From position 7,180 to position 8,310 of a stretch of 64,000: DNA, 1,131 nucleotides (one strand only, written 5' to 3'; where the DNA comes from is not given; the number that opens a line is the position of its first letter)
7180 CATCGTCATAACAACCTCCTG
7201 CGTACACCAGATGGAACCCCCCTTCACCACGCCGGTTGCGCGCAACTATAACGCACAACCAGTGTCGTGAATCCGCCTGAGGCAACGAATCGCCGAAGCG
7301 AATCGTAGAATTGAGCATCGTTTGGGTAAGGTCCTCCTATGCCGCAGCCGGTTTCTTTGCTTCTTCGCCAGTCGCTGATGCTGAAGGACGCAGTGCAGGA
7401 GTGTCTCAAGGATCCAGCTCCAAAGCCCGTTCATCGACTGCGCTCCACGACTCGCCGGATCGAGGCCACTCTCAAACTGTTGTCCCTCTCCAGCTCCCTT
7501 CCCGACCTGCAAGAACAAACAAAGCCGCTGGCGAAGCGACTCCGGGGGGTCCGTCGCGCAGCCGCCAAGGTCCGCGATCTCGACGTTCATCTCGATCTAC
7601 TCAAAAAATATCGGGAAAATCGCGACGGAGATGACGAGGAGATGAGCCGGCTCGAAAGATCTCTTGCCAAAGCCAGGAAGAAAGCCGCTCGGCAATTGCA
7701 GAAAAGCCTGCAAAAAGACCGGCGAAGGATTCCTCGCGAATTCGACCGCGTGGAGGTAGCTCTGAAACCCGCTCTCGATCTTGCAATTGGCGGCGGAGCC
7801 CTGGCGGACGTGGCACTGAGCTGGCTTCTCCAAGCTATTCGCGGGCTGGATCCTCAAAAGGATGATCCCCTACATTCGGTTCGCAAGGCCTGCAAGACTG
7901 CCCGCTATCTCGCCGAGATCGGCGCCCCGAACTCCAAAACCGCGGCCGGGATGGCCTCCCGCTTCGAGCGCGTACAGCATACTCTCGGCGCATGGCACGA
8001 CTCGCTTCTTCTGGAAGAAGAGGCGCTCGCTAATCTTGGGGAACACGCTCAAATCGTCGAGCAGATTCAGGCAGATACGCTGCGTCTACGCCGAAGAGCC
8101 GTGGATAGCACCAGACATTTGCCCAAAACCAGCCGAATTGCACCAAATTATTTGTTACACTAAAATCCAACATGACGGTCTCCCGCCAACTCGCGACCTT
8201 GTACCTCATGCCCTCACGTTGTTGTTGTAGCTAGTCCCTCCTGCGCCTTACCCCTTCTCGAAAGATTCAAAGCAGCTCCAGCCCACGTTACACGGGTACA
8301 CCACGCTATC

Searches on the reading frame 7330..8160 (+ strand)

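Call 27: search_protein_families(library=pfam, proteins=[window:7330-8160:+], max_evalue=0.01)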
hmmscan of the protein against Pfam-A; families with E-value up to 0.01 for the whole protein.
window:7330-8160:+ (277 aa): 1 family
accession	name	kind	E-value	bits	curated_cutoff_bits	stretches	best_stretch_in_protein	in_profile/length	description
PF05235.19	CHAD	-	3.1e-23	83.4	25.6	1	23-230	15-225/228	CHAD domain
